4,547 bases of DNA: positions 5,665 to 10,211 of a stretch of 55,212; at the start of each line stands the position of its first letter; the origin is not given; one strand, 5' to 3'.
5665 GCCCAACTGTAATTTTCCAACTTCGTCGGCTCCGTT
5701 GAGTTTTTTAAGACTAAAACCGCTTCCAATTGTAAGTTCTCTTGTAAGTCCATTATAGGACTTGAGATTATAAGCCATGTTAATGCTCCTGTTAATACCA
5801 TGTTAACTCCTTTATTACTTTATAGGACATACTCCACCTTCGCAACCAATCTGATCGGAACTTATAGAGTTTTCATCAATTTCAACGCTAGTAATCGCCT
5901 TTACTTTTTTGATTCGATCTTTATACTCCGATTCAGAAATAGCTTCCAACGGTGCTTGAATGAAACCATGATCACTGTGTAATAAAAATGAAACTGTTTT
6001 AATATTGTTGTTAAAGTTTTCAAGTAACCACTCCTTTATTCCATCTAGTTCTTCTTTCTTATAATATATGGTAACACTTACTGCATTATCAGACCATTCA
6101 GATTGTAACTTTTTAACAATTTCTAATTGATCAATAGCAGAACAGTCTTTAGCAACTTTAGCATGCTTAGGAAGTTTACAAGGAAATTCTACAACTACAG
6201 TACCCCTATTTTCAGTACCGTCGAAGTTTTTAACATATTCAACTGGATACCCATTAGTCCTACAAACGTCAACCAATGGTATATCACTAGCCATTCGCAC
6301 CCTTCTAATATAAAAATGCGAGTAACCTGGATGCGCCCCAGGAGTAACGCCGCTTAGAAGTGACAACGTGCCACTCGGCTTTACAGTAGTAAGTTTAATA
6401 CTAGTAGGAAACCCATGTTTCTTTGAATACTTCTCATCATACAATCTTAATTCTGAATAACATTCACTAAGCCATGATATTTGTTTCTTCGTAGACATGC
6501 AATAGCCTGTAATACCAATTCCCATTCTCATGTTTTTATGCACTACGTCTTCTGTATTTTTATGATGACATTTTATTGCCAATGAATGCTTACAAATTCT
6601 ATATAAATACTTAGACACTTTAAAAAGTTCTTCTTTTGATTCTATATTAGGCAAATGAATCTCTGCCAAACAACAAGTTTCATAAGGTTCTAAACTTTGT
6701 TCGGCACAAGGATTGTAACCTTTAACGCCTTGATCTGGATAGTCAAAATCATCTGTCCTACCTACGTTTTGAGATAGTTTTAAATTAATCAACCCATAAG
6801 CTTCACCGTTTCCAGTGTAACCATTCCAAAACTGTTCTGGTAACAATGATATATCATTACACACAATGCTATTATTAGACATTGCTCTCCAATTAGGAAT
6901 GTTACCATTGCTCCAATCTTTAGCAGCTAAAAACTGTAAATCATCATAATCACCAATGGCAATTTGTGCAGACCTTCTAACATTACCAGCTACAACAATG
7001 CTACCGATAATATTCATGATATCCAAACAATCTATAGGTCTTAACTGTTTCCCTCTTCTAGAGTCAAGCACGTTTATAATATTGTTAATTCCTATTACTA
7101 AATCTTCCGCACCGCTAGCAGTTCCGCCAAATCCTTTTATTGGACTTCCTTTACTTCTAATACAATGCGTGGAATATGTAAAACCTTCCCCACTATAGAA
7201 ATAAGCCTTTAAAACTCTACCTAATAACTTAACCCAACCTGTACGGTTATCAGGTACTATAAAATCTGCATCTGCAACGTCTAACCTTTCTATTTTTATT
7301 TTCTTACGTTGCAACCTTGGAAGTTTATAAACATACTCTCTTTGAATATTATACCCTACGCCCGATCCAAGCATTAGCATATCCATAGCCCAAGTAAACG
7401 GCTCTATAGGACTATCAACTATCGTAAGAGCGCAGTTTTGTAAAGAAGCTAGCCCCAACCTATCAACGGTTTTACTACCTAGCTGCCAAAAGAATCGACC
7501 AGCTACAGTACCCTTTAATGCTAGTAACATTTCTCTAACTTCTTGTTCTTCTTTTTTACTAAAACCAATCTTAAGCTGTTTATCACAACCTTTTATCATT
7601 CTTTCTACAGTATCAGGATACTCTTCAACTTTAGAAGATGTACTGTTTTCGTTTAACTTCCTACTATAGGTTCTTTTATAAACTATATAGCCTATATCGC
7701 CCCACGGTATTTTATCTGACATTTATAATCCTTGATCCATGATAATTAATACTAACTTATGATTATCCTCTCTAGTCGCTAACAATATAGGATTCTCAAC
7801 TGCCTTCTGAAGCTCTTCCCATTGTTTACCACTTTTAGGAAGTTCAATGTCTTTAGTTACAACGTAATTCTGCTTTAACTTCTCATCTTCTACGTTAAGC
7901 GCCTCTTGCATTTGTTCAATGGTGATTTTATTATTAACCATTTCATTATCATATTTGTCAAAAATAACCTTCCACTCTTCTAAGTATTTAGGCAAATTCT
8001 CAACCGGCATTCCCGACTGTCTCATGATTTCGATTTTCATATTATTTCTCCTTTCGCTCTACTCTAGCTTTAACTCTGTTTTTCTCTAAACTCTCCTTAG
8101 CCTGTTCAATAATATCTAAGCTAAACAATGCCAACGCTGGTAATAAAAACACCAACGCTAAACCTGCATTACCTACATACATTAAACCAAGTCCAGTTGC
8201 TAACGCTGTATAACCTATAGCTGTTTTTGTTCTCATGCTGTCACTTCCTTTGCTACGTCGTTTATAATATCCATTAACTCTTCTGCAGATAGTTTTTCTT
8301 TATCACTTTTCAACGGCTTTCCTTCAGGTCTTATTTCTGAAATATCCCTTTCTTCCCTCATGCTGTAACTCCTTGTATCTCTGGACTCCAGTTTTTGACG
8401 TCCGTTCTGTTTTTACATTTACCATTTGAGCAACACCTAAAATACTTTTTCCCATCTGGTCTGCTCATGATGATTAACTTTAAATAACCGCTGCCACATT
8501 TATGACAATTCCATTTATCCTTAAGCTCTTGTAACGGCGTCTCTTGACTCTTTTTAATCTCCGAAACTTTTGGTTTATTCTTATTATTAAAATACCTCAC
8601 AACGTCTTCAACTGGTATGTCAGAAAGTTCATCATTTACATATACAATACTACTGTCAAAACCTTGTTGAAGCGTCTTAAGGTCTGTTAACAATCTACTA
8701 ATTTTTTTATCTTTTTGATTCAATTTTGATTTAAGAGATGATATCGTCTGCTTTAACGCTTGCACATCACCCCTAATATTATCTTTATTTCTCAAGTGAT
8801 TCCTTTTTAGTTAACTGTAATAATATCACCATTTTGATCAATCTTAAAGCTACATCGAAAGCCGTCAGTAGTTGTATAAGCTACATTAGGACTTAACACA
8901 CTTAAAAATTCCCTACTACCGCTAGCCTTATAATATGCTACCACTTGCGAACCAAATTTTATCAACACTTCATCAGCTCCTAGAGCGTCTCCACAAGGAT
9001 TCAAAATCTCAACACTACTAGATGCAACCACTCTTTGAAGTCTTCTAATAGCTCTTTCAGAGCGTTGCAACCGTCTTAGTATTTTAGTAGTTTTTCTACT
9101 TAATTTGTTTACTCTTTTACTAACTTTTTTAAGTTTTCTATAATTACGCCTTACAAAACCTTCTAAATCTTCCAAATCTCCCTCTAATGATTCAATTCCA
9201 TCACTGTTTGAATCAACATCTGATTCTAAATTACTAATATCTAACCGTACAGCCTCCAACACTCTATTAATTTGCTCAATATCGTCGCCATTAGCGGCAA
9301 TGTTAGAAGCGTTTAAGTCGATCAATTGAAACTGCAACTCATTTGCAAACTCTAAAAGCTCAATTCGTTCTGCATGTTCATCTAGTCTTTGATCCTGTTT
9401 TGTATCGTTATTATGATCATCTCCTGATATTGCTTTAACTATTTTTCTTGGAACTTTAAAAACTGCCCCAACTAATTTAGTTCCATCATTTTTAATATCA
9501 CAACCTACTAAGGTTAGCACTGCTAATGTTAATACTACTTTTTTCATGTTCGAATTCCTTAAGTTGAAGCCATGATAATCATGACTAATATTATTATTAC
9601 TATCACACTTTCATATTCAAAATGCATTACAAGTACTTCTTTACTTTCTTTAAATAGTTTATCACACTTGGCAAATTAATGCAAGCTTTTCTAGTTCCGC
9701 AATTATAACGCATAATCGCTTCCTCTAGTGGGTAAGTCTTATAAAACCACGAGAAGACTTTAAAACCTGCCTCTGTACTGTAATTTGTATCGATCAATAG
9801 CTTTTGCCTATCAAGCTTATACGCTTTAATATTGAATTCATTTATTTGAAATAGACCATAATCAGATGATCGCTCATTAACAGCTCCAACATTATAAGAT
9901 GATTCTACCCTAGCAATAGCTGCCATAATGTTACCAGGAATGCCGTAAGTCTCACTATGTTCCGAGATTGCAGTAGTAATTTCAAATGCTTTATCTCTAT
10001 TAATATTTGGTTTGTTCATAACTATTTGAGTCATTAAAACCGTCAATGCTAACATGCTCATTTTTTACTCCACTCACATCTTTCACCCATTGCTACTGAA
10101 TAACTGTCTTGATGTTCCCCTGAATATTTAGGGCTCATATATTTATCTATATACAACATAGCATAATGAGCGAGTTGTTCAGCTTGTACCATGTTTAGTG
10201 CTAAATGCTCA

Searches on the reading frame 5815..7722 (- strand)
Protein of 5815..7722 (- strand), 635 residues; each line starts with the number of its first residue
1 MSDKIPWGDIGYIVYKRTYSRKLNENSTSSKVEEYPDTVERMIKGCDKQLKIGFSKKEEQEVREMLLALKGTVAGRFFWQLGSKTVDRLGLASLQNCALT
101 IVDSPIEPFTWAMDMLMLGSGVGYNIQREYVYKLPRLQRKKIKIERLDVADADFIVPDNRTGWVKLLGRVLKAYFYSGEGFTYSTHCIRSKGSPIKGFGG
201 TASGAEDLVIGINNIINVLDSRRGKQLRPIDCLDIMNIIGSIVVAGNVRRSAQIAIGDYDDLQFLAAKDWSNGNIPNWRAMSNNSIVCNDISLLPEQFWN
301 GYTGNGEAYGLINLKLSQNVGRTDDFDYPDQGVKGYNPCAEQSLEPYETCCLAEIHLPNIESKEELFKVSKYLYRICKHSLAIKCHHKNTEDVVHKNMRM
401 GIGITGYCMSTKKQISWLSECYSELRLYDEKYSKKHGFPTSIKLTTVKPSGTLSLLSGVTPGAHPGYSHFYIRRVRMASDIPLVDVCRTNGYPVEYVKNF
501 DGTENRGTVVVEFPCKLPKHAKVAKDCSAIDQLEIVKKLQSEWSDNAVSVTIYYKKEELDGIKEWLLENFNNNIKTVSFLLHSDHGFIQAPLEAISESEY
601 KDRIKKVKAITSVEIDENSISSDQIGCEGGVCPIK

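Call 10: search_protein_families(library=pfam, proteins=[window:5815-7722:-], max_evalue=0.01)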
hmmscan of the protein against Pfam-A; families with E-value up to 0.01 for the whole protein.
window:5815-7722:- (635 aa): 3 families
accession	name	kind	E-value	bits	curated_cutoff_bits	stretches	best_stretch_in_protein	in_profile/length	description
PF02867.20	Ribonuc_red_lgC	-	5.2e-20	72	23.9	2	434-578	374-521/523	Ribonucleotide reductase, barrel domain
PF21995.1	RNR-II_ins_dom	-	1.1e-08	35.7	27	1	153-218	36-106/107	B12-dependent ribonucleotide reductase, insertion domain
PF17975.6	RNR_Alpha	-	1.4e-07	32.4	26.4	1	5-82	16-100/101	Ribonucleotide reductase alpha domain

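Call 11: search_protein_families(library=phrogs, proteins=[window:5815-7722:-], max_evalue=0.01)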
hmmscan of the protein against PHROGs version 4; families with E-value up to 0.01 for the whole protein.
window:5815-7722:- (635 aa): 3 families
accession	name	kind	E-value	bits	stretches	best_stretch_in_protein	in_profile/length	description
phrog_367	-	DNA, RNA and nucleotide metabolism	5.2e-129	432.5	1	1-635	25-697/701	ribonucleotide reductase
phrog_84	-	DNA, RNA and nucleotide metabolism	8.7e-11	41.6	2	331-408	480-569/975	ribonucleoside-diphosphate reductase large subunit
phrog_3844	-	moron, auxiliary metabolic gene and host takeover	0.0087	16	0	444-563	317-408/451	NrdA-like aerobic NDP reductase large subunit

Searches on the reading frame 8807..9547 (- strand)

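Call 42: search_protein_families(library=pfam, proteins=[window:8807-9547:-], max_evalue=0.001)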
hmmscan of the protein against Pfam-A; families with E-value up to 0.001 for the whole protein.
window:8807-9547:- (246 aa): 3 families
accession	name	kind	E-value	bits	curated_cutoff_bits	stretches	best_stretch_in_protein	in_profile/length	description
PF18677.6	ArnB_C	-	0.00013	22.2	26.3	0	34-83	14-66/72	Archaellum regulatory network B, C-terminal domain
PF06008.19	Laminin_I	-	0.0004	20.6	34.6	1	78-174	4-98/259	Laminin Domain I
PF05667.16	CCDC22_CC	-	0.00054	19.7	39.2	1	36-181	156-294/477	CCDC22 protein coiled-coil region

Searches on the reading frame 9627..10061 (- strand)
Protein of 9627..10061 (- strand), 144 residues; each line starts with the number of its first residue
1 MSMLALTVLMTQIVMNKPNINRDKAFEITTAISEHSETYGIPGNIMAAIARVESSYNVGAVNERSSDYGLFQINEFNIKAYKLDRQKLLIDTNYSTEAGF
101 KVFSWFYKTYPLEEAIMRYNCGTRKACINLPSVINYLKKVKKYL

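Call 42: search_protein_families(library=pfam, proteins=[window:9627-10061:-], max_evalue=0.001)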
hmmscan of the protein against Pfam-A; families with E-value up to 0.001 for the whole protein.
window:9627-10061:- (144 aa): 2 families
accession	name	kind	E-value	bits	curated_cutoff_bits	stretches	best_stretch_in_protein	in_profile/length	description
PF01464.25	SLT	-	3e-17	62.7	21.3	1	32-125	3-100/117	Transglycosylase SLT domain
PF18896.5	SLT_3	-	0.00065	20.5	27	0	44-82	15-58/89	Lysozyme like domain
